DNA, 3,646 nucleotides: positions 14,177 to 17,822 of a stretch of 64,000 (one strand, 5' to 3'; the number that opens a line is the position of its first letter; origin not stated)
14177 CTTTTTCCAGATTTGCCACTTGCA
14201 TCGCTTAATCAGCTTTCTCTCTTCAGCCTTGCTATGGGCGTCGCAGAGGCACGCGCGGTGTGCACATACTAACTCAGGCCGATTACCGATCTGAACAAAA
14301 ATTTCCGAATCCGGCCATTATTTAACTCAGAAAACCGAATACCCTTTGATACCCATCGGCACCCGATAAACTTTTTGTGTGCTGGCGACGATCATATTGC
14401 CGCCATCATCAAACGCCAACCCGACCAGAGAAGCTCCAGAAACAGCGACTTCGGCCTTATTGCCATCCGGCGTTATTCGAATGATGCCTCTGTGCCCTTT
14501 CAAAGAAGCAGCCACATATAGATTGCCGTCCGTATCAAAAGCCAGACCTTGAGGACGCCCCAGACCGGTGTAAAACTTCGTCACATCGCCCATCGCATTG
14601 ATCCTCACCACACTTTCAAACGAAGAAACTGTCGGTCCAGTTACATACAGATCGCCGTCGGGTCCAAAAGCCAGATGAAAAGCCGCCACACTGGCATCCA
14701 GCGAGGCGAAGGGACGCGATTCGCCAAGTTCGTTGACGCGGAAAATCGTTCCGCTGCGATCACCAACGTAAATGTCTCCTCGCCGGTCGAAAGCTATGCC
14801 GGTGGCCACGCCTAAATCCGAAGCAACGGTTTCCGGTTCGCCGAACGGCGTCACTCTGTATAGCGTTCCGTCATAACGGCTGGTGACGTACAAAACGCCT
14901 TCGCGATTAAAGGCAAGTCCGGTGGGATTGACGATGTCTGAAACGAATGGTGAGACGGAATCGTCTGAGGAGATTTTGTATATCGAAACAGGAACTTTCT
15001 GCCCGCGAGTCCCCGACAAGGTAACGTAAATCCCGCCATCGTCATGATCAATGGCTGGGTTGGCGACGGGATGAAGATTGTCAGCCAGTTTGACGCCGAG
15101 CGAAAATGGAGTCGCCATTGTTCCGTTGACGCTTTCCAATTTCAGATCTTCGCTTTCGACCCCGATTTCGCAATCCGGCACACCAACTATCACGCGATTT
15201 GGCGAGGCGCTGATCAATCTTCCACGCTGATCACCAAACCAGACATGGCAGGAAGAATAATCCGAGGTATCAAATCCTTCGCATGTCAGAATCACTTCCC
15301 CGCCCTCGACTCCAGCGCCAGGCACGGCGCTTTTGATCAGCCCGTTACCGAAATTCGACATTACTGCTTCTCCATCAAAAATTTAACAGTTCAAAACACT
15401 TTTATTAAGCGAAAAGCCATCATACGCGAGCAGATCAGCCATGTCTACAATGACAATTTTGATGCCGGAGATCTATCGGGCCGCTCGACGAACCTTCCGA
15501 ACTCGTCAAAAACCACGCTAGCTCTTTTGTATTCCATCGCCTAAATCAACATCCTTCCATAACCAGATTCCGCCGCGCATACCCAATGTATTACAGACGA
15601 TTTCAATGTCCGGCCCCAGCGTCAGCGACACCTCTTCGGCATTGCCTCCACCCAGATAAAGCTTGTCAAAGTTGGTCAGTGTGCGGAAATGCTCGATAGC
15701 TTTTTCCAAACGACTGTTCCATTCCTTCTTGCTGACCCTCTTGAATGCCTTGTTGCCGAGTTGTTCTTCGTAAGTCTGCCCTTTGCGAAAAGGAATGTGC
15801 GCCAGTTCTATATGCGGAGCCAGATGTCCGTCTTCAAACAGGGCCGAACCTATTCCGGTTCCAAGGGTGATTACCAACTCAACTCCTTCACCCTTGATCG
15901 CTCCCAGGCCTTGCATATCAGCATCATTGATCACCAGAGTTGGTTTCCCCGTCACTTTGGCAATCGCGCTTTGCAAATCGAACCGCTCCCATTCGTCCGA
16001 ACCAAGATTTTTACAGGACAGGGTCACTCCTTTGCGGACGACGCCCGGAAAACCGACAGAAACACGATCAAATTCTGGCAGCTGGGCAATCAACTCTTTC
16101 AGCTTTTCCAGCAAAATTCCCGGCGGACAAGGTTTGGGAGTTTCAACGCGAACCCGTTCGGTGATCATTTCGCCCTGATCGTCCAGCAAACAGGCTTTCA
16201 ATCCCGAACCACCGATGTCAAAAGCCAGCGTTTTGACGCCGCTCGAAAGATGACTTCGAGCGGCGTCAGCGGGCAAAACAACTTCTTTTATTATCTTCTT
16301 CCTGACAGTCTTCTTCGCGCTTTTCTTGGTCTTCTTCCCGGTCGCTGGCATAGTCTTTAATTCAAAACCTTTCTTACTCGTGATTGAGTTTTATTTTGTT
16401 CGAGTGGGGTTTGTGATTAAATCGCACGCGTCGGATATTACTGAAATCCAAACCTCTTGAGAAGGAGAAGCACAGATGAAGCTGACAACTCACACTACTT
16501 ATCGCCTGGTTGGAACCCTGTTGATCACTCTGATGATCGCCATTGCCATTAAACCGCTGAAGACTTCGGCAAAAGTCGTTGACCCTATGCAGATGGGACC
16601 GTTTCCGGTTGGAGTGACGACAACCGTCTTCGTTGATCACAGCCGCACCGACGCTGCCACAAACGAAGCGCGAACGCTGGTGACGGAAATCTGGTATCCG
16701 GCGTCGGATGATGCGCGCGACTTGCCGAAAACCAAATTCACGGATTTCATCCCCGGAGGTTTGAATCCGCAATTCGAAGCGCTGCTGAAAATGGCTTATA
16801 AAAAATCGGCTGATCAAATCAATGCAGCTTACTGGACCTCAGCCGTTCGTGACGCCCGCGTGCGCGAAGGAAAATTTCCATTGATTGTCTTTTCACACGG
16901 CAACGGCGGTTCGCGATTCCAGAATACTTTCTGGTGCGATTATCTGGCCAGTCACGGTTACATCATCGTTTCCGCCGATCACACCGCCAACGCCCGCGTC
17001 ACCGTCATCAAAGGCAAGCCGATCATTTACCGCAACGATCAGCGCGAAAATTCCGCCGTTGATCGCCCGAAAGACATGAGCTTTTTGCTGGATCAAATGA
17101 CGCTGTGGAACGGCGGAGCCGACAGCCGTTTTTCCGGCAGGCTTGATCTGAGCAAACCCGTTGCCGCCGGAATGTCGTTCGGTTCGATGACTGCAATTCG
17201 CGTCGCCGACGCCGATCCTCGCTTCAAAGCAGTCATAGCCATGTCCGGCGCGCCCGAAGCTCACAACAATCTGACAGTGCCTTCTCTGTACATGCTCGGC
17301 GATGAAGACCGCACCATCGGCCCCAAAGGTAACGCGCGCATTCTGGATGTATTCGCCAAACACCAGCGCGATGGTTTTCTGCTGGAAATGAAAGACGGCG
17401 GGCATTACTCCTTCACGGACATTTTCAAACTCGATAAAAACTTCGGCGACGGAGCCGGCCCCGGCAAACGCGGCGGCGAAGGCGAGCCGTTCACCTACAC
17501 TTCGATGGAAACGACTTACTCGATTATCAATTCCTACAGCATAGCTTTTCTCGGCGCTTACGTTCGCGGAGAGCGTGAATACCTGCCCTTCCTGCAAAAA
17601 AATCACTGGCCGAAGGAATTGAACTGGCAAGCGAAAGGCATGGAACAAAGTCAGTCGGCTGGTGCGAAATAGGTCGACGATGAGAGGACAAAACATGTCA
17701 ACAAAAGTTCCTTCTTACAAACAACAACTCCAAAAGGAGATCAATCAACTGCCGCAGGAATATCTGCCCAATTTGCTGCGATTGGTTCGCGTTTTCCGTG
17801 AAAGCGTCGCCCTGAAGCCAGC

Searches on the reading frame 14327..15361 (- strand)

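Call 55: search_protein_families(library=pfam, max_evalue=0.00001, proteins=[window:14327-15361:-])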
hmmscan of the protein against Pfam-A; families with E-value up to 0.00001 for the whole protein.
window:14327-15361:- (344 aa): 5 families
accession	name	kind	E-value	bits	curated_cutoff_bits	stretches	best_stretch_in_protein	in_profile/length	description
PF01436.27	NHL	-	5.8e-11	42.3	20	0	267-284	1-18/28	NHL repeat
PF08450.18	SGL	-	3.2e-10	40.5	26.3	0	259-306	175-220/246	SMP-30/Gluconolactonase/LRE-like region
PF24684.1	Vgb_lyase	-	3.4e-10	39.7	50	1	145-324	14-195/290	Virginiamycin B lyase family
PF06739.17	SBBP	-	5.8e-08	33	20.5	0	270-285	15-30/38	Beta-propeller repeat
PF20067.5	SSL_N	-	2.6e-06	27.6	18.9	0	189-209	26-46/46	Strictosidine synthase-like, N-terminal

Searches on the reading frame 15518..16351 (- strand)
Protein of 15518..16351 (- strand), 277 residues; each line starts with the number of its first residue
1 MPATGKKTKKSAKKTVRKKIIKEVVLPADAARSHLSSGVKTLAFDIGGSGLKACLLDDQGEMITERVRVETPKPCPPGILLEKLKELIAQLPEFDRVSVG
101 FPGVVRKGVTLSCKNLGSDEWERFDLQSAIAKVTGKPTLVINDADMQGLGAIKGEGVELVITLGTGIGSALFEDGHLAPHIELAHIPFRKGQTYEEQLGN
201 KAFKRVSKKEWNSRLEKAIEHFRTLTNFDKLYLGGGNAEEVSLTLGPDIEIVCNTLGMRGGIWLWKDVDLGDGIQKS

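Call 55: search_protein_families(library=pfam, max_evalue=0.00001, proteins=[window:15518-16351:-])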
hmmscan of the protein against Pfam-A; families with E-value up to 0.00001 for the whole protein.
window:15518-16351:- (277 aa): 1 family
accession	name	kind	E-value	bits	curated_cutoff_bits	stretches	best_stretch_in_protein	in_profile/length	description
PF00480.26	ROK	-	1.2e-15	58.3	22.9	1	42-177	2-144/294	ROK family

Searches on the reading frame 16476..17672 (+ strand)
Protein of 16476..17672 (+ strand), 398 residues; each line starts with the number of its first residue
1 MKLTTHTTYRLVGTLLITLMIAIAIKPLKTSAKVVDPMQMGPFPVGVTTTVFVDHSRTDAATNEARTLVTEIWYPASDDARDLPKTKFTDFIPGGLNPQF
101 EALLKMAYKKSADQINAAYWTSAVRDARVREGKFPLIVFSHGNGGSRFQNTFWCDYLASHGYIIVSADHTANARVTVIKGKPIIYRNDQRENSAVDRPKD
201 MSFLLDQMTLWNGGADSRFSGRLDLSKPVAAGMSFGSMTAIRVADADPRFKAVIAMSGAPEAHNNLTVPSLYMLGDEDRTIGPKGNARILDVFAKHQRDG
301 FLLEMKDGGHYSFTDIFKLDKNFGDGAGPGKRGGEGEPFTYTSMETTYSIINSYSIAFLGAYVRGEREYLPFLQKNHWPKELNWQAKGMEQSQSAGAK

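Call 55: search_protein_families(library=pfam, max_evalue=0.00001, proteins=[window:16476-17672:+])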
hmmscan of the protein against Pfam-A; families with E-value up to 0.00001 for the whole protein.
window:16476-17672:+ (398 aa): 2 families
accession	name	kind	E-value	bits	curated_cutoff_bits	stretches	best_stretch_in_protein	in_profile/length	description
PF03403.19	PAF-AH_p_II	-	1.5e-15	57.1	20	1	32-173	5-139/372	Platelet-activating factor acetylhydrolase, isoform II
PF12740.14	PETase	-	4.8e-07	29.9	28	0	134-313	54-214/263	PET hydrolase-like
